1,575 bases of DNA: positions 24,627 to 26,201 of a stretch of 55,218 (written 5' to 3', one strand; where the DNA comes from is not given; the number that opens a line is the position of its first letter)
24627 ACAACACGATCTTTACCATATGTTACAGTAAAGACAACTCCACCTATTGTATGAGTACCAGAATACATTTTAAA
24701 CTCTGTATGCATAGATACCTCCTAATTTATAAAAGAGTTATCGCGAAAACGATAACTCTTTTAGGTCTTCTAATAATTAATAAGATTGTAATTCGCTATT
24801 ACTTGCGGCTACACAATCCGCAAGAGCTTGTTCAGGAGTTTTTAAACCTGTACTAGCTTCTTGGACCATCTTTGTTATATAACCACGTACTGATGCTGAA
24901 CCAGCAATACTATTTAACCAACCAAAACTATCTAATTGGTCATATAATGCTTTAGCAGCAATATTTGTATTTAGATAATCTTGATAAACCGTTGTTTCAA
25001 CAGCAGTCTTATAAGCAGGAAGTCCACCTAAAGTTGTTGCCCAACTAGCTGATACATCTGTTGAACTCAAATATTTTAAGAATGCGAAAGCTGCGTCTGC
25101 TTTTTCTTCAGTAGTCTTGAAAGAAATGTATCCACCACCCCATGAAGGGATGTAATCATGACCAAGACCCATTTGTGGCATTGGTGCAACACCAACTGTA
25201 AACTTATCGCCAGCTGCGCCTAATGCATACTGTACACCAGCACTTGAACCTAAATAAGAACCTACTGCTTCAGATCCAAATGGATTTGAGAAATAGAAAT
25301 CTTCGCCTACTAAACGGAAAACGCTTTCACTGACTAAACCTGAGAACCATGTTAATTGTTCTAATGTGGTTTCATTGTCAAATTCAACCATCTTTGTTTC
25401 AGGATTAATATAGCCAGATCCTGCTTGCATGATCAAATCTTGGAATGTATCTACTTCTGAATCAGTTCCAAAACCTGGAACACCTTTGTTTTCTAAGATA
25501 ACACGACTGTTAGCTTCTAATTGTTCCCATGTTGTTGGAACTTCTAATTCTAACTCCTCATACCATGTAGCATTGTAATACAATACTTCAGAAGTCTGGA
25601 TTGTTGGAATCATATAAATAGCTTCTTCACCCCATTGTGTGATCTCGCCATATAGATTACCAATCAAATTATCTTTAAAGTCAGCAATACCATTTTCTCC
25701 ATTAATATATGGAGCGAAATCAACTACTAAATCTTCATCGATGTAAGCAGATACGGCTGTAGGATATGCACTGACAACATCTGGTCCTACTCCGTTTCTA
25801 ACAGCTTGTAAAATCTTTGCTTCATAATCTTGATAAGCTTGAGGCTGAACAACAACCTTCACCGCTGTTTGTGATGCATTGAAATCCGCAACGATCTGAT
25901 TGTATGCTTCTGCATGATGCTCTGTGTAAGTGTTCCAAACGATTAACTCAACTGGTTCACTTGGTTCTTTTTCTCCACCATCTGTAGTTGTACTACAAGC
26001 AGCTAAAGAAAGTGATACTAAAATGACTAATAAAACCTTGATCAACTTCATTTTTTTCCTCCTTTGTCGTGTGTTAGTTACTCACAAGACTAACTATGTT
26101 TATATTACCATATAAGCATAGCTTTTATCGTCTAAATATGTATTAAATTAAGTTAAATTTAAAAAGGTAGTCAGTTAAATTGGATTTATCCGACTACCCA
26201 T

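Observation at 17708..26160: ABC importer operon carrying three cytoplasmic phosphoesterases: candidate import-and-dismantle system for oligonucleotides or another phosphodiester nutrient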

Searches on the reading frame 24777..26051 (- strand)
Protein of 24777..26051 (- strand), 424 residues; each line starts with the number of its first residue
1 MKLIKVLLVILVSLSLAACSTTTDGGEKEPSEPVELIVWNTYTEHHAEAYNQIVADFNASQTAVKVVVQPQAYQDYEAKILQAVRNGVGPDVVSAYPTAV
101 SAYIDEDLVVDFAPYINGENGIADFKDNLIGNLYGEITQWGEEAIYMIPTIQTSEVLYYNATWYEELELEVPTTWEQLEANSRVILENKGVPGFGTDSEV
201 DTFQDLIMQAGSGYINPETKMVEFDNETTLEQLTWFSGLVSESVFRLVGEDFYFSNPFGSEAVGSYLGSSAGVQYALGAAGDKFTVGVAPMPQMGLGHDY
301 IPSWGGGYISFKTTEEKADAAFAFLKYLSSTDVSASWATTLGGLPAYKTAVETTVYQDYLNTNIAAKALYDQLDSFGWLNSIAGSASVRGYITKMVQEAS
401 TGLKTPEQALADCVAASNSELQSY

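Call 3: search_protein_families(library=pfam, proteins=[window:24777-26051:-], max_evalue=0.01)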
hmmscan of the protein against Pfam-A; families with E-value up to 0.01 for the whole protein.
window:24777-26051:- (424 aa): 2 families
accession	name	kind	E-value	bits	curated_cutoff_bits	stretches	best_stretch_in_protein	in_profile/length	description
PF13416.11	SBP_bac_8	-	9.7e-31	108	27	1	52-359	1-274/279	Bacterial extracellular solute-binding protein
PF01547.30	SBP_bac_1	-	2.1e-25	90.8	26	1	46-332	4-304/307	Bacterial extracellular solute-binding protein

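Call 4: search_protein_families(library=ncbifam, proteins=[window:24777-26051:-], max_evalue=0.01)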
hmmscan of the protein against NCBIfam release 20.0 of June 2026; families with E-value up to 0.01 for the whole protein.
window:24777-26051:- (424 aa): 4 families
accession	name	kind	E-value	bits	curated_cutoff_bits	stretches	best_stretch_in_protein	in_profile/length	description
TIGR03850.1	bind_CPR_0540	equivalog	7.8e-14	51.1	299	1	3-179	3-185/437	carbohydrate ABC transporter substrate-binding protein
NF053763.1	ABCarbgalBndGanS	equivalog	9.2e-11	41.1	700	1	2-225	2-215/420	galactooligosaccharide ABC transporter substrate-binding protein GanS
NF008211.0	PRK10974.1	equivalog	1.3e-10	40.4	411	1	35-421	28-431/439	sn-glycerol-3-phosphate ABC transporter substrate-binding protein UgpB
NF045826.1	lipo_P68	equivalog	0.0025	16.3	200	1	7-161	12-170/669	P68 family surface lipoprotein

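Call 8: search_solved_structures(query=window:24777-26051:-, max_evalue=0.001)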
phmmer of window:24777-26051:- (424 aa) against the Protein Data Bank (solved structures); distinct sequences matched with E-value up to 0.001: 38.
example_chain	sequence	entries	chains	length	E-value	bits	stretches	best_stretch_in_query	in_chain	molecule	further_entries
7c0f_A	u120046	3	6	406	3.5e-17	65.7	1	38-364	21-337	Sugar ABC transporter, periplasmic sugar-binding protein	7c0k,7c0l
7c0x_A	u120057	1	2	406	3.6e-17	65.7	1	38-364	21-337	Sugar ABC transporter, periplasmic sugar-binding protein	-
7c0t_A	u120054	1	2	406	3.7e-17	65.6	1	38-364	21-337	Sugar ABC transporter, periplasmic sugar-binding protein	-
7c14_A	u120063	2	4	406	4.4e-17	65.4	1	38-364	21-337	Sugar ABC transporter, periplasmic sugar-binding protein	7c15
7c0u_A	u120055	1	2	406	4.7e-17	65.3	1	38-363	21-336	Sugar ABC transporter, periplasmic sugar-binding protein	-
7c0o_A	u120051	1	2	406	1e-16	64.2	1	38-364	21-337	Sugar ABC transporter, periplasmic sugar-binding protein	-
7c0r_A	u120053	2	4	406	1.9e-16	63.3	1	38-364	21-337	Sugar ABC transporter, periplasmic sugar-binding protein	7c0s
7c0v_A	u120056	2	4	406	2.8e-16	62.7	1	38-364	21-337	Sugar ABC transporter, periplasmic sugar-binding protein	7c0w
7c0y_A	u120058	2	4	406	4.4e-16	62.1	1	38-364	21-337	Sugar ABC transporter, periplasmic sugar-binding protein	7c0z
7c16_A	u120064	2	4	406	3.3e-15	59.2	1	38-364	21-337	Sugar ABC transporter, periplasmic sugar-binding protein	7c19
7bvt_A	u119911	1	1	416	5.3e-14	55.2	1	30-362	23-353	Hypothetical sugar ABC-transporter sugar binding protein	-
7c1b_A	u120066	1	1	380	8.7e-12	47.9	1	144-364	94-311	Sugar ABC transporter, periplasmic sugar-binding protein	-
5ysb_A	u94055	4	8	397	3.2e-10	42.8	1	46-354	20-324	Lin1841 protein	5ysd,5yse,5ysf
3jzj_A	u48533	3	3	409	4.3e-10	42.4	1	37-358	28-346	Acarbose/maltose binding protein GacH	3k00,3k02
4g68_B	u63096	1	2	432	7.7e-10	41.5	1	16-197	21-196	ABC transporter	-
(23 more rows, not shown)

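Call 29: search_solved_structures(query=window:24777-26051:-, max_evalue=1e-13, show_alignments=1)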
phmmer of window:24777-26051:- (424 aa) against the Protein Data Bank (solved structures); distinct sequences matched with E-value up to 1e-13: 11.
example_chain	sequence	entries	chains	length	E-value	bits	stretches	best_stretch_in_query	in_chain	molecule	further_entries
7c0f_A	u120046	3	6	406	3.5e-17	65.7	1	38-364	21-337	Sugar ABC transporter, periplasmic sugar-binding protein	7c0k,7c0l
7c0x_A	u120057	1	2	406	3.6e-17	65.7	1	38-364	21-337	Sugar ABC transporter, periplasmic sugar-binding protein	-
7c0t_A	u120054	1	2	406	3.7e-17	65.6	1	38-364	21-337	Sugar ABC transporter, periplasmic sugar-binding protein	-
7c14_A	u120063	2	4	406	4.4e-17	65.4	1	38-364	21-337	Sugar ABC transporter, periplasmic sugar-binding protein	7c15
7c0u_A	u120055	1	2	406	4.7e-17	65.3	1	38-363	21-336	Sugar ABC transporter, periplasmic sugar-binding protein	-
7c0o_A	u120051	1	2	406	1e-16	64.2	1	38-364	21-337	Sugar ABC transporter, periplasmic sugar-binding protein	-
7c0r_A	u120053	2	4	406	1.9e-16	63.3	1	38-364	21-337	Sugar ABC transporter, periplasmic sugar-binding protein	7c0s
7c0v_A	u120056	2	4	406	2.8e-16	62.7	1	38-364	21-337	Sugar ABC transporter, periplasmic sugar-binding protein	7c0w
7c0y_A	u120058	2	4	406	4.4e-16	62.1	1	38-364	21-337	Sugar ABC transporter, periplasmic sugar-binding protein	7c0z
7c16_A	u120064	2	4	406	3.3e-15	59.2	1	38-364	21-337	Sugar ABC transporter, periplasmic sugar-binding protein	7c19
7bvt_A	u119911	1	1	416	5.3e-14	55.2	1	30-362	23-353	Hypothetical sugar ABC-transporter sugar binding protein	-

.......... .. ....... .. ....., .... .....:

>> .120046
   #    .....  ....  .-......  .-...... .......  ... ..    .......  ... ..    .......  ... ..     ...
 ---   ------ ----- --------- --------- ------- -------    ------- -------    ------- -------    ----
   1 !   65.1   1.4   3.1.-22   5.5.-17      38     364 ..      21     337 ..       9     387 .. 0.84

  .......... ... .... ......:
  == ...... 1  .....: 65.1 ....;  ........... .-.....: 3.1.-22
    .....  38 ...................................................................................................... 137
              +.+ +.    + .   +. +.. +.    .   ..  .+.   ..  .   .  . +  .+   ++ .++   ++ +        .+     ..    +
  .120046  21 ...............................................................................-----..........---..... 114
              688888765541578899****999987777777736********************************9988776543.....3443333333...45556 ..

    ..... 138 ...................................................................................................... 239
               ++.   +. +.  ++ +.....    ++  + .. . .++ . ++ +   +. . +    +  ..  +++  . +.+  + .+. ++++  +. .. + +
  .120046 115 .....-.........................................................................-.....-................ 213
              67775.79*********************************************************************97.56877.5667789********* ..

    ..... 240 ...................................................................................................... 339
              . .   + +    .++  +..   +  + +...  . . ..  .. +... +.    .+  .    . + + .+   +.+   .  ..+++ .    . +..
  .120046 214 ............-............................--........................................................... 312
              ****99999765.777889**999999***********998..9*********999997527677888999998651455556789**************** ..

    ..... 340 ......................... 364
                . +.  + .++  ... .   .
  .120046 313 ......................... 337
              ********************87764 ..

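Call 31: find_homologous_proteins(query=window:24777-26051:-, max_evalue=1e-10)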
Query window:24777-26051:- (424 aa): 465 proteins with E <= 1e-10 among 8000 candidates; the best 120 are listed.
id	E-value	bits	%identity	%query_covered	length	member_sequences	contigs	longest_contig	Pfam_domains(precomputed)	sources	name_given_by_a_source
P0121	2.6e-278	941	100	100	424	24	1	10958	PF13416.12,PF01547.31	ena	-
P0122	1.8e-237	806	90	100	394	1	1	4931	PF13416.12,PF01547.31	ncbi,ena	-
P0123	3.4e-235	799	83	100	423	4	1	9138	PF13416.12,PF01547.31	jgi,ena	-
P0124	9.2e-235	797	85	96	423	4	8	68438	PF13416.12,PF01547.31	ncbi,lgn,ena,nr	ncbi:MAG: extracellular solute-binding protein [Erysipelotrichaceae bacterium]|nr:extracellular solu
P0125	2.2e-191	654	68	100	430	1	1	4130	PF13416.12,PF01547.31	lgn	-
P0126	1.6e-169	582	63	99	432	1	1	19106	PF13416.12,PF01547.31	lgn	-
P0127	2.3e-166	572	62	99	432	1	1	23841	PF13416.12,PF01547.31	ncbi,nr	ncbi:MAG: extracellular solute-binding protein [Oscillospiraceae bacterium]|nr:extracellular solute-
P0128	8.2e-162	557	63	93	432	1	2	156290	PF13416.12,PF01547.31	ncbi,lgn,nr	ncbi:MAG: extracellular solute-binding protein [Oscillospiraceae bacterium]|nr:extracellular solute-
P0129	4.0e-150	518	54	99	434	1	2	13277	PF13416.12,PF01547.31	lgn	-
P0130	1.3e-147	510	54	99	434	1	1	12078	PF13416.12,PF01547.31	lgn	-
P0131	3.2e-145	502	53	99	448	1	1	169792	PF13416.12,PF01547.31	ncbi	-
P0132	3.5e-145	502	58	92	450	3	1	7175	PF13416.12,PF01547.31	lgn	-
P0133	4.2e-145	502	83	63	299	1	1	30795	PF13416.12,PF01547.31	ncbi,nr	ncbi:MAG: extracellular solute-binding protein, partial [Erysipelotrichaceae bacterium]|nr:extracell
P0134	3.0e-144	499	56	99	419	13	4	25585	PF13416.12,PF01547.31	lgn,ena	-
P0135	5.7e-143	495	54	99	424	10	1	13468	PF13416.12,PF01547.31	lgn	-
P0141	4.3e-139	482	53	99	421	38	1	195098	PF13416.12,PF01547.31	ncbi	-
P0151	5.3e-125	436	47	100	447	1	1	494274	PF13416.12,PF01547.31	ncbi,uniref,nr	ncbi:hypothetical protein CWR48_12235 [Oceanobacillus arenosus]|uniref:ABC transporter substrate-bin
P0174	6.3e-118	412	44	99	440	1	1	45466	PF13416.12,PF01547.31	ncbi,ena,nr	ncbi:MAG: extracellular solute-binding protein [Treponema sp.]|nr:extracellular solute-binding prote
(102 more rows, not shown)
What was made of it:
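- Sources label the SBP homologues 'multiple sugar transport system' (call 31).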

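Call 44: predict_structure(alignment_id=A2)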
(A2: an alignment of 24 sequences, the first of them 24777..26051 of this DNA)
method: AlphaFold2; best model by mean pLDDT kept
length: 424 residues; sequences in the alignment: 24
mean_pLDDT: 91.0   pTM: 0.86
mean pLDDT of the five models: 91.0, 90.8, 89.8, 89.0, 88.8
residues with pLDDT >= 90: 327; 70-90: 72; 50-70: 11; < 50: 14
segments of 3 or more residues with pLDDT < 50: 16-29
pLDDT, mean of each block of 10 residues (from residue 1): 70 54 40 93 90 98 96 88 90 90 90 96 94 92 93 95 98 97 98 94 95 94 96 98 89 81 95 92 97 91 88 96 97 95 94 97 96 92 91 97 98 98 90
secondary structure, 60 per line:
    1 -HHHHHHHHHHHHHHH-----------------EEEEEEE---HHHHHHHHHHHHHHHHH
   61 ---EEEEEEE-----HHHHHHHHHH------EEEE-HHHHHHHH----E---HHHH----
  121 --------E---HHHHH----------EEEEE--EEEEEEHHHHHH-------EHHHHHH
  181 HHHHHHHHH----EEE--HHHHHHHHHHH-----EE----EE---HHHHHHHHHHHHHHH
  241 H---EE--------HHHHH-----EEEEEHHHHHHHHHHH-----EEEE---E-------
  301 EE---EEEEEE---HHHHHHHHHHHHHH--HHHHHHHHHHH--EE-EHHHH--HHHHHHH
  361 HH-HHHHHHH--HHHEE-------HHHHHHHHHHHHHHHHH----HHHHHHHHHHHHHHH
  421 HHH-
elements in order: H2-16 E34-40 H44-60 E64-70 H76-85 E92-95 H97-104 H113-116 H133-137 E148-152 E155-160 H161-166 H175-189 E194-196 H199-209 H226-241 H255-259 E265-269 H270-280 E286-289 E306-311 H315-328 H331-341 H348-351 H354-362 H364-370 H385-401 H406-423
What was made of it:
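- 24777..26051 (-): Lipoprotein substrate-binding protein, CUT1/cluster D type (424 aa). AF2 model with pLDDT 91 (call 44).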

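Call 47: fold_search(model_id=the predicted structure, library=pdb)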
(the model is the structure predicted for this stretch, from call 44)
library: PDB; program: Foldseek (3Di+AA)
matches with E <= 10: 1572; with E <= 0.001: 1045
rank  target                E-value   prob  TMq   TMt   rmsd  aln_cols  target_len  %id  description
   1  7c0u_A                1.1e-26  1.00  0.79  0.84   3.3       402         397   22  Crystal structure of a dinucleotide-binding protein (S127A) of ABC transporter endogenously bound to uridylyl-3'-5'-ph (released 2021-03-10)
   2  7c14_A                1.7e-26  1.00  0.79  0.85   3.3       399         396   22  Crystal structure of a dinucleotide-binding protein (Q274A) of ABC transporter endogenously bound to uridylyl-3'-5'-ph (released 2021-03-10)
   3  7c0t_B                1.8e-26  1.00  0.80  0.85   3.3       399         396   22  Crystal structure of a dinucleotide-binding protein (N81A) of ABC transporter endogenously bound to uridylyl-3'-5'-pho (released 2021-03-10)
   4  7c16_A                1.8e-26  1.00  0.79  0.84   3.4       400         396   22  Crystal structure of a dinucleotide-binding protein (Y224A/Y246A) of ABC transporter endogenously bound to uridylyl-3' (released 2021-03-10)
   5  7c0x_A                1.9e-26  1.00  0.79  0.85   3.3       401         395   22  Crystal structure of a dinucleotide-binding protein (T240A) of ABC transporter endogenously bound to uridylyl-3'-5'-ph (released 2021-03-10)
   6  7c0r_A                2.8e-26  1.00  0.80  0.85   3.3       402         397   22  Crystal structure of a dinucleotide-binding protein (F79A) of ABC transporter endogenously bound to uridylyl-3'-5'-pho (released 2021-03-10)
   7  7c0v_A                2.8e-26  1.00  0.79  0.84   3.3       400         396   22  Crystal structure of a dinucleotide-binding protein (Y224A) of ABC transporter endogenously bound to uridylyl-3'-5'-ph (released 2021-03-10)
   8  7c0z_B                2.9e-26  1.00  0.77  0.83   3.6       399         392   21  Crystal structure of a dinucleotide-binding protein (Y246A) of ABC transporter endogenously bound to uridylyl-3'-5'-ph (released 2021-03-10)
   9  7c0k_A                3.3e-26  1.00  0.78  0.84   3.4       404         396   22  Crystal structure of a dinucleotide-binding protein of ABC transporter endogenously bound to uridylyl-3'-5'-phospho-gu (released 2021-03-10)
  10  7c16_B                3.7e-26  1.00  0.79  0.84   3.3       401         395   21  Crystal structure of a dinucleotide-binding protein (Y224A/Y246A) of ABC transporter endogenously bound to uridylyl-3' (released 2021-03-10)
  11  7c14_B                3.9e-26  1.00  0.79  0.84   3.3       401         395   22  Crystal structure of a dinucleotide-binding protein (Q274A) of ABC transporter endogenously bound to uridylyl-3'-5'-ph (released 2021-03-10)
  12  7c0v_B                4.4e-26  1.00  0.80  0.85   3.3       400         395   22  Crystal structure of a dinucleotide-binding protein (Y224A) of ABC transporter endogenously bound to uridylyl-3'-5'-ph (released 2021-03-10)
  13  7c0l_A                4.9e-26  1.00  0.79  0.85   3.2       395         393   22  Crystal structure of a dinucleotide-binding protein of ABC transporter endogenously bound to uridylyl-3'-5'-phospho-gu (released 2021-03-10)
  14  7c0o_A                4.9e-26  1.00  0.80  0.85   3.3       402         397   22  Crystal structure of a dinucleotide-binding protein (Y56F) of ABC transporter endogenously bound to uridylyl-3'-5'-pho (released 2021-03-10)
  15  7c0f_A                7.7e-26  1.00  0.79  0.85   3.3       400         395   22  Crystal structure of a dinucleotide-binding protein of ABC transporter endogenously bound to uridylyl-3'-5'-phospho-gu (released 2021-03-10)
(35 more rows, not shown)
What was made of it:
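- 24777..26051 (-): The best sequence and fold match in the PDB is the T. thermophilus dinucleotide (U3G)-binding protein 7C0F series: E 3.5e-17 by sequence, 1e-26 and TM 0.79 by fold (calls 8, 47).
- On U3GBP-like dinucleotide-binding SBP: Top phmmer hit (3.5e-17, call 8) and top Foldseek hit (1e-26, TM 0.79, call 47).
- Closest known: Thermus thermophilus U3G. Same: It is the best sequence match (E 3.5e-17) and best fold match (E 1e-26, TM 0.79) for the SBP (calls 8, 47).
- Its best PDB match, by sequence and by fold, is the dinucleotide (U3G)-binding protein (calls 8, 47). The SBP's fold match to sugar binders is almost as good as to U3GBP: GacH and the cyclic maltosyl-maltose binder score E 2e-25 against 1e-26 (call 47). 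Sugar-binding proteins are close fold matches (call 47).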

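Call 94: find_encoding_contigs(protein=P0151, flank=9000, max_places=1)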
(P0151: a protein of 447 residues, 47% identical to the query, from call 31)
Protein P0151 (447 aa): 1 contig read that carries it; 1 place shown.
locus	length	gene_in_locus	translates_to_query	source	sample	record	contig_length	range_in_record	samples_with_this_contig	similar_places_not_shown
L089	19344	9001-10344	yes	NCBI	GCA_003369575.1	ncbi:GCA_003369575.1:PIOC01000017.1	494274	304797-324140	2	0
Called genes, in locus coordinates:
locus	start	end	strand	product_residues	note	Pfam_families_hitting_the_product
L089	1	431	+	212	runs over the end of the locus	PF02230:Abhydrolase_2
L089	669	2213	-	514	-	PF02463:SMC_N (faint), PF03193:RsgA_GTPase (faint), PF13555:AAA_29 (faint), PF00005:ABC_tran, PF00006:ATP-synt_ab (faint), PF01926:MMR_HSR1 (faint), PF12848:ABC_tran_Xtn, PF00005:ABC_tran, +3 more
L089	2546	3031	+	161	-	PF01047:MarR, PF12802:MarR_2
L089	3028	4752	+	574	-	PF00664:ABC_membrane, PF00005:ABC_tran, PF02463:SMC_N (weak)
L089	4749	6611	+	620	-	PF00664:ABC_membrane, PF00005:ABC_tran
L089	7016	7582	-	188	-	PF02525:Flavodoxin_2, PF03358:FMN_red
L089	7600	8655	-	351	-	PF00296:Bac_luciferase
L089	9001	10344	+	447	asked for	PF01547:SBP_bac_1, PF13416:SBP_bac_8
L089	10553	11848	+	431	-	PF01663:Phosphodiest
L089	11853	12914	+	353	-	PF00005:ABC_tran, PF13304:AAA_21 (faint)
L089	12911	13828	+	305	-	PF00528:BPD_transp_1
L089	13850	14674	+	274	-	PF00528:BPD_transp_1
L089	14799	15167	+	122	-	PF01638:HxlR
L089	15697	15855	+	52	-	-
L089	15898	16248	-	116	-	PF10823:DUF2568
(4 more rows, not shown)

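Call 95: find_encoding_contigs(protein=P0174, flank=9000, max_places=1)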
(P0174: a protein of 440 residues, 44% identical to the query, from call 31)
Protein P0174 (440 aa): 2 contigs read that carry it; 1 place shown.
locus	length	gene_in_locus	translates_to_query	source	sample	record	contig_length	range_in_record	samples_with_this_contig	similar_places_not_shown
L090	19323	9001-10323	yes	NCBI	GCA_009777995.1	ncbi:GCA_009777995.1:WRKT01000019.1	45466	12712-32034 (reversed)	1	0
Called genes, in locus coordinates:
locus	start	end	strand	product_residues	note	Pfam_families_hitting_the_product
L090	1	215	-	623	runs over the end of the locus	PF00496:SBP_bac_5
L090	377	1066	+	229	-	PF02308:MgtC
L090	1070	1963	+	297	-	PF00892:EamA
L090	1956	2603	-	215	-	PF00702:Hydrolase, PF13419:HAD_2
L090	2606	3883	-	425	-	PF00370:FGGY_N (weak), PF02782:FGGY_C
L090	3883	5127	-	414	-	PF00691:OmpA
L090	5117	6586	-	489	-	PF00144:Beta-lactamase, PF11954:DUF3471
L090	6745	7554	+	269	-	PF00702:Hydrolase, PF13419:HAD_2 (faint)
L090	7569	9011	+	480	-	PF12706:Lactamase_B_2 (faint)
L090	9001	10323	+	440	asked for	PF01547:SBP_bac_1, PF13416:SBP_bac_8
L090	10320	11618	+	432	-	PF01663:Phosphodiest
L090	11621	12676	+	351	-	PF00005:ABC_tran, PF13304:AAA_21 (faint), PF08402:TOBE_2 (faint)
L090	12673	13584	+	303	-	PF00528:BPD_transp_1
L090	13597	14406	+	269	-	PF00528:BPD_transp_1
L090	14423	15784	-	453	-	PF13347:MFS_2, PF07690:MFS_1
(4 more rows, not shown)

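Call 96: find_encoding_contigs(protein=P0141, flank=9000, max_places=1)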
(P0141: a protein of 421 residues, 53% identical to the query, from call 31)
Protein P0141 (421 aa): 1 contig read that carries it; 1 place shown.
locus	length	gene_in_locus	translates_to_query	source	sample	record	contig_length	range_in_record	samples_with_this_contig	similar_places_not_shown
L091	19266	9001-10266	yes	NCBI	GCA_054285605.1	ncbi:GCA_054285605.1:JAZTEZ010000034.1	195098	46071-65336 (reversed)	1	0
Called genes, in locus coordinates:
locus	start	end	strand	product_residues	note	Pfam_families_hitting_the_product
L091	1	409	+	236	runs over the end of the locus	PF02674:Colicin_V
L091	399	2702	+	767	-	PF00488:MutS_V, PF20297:MSSS (weak), PF01713:Smr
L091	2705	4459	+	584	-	PF01541:GIY-YIG, PF27096:UvrC_M, PF22920:UvrC_RNaseH, PF08459:UvrC_RNaseH_dom, PF14520:HHH_5 (weak)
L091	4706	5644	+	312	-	PF03547:Mem_trans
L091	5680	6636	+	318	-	PF02557:VanY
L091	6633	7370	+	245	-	PF01177:Asp_Glu_race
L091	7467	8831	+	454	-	PF00860:Xan_ur_permease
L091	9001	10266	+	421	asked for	PF01547:SBP_bac_1, PF13416:SBP_bac_8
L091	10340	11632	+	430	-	PF01663:Phosphodiest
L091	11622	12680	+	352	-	PF00005:ABC_tran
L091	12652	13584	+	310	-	PF00528:BPD_transp_1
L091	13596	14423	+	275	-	PF00528:BPD_transp_1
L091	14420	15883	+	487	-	PF00149:Metallophos, PF02872:5_nucleotid_C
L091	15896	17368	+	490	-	PF00149:Metallophos, PF02872:5_nucleotid_C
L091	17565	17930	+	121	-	PF01527:HTH_Tnp_1, PF13384:HTH_23 (weak)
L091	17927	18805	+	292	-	PF13276:HTH_21, PF00665:rve, PF13683:rve_3, PF13333:rve_2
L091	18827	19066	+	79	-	-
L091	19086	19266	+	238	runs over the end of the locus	-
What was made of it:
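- A xanthine/uracil permease is found in L091 (call 96).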
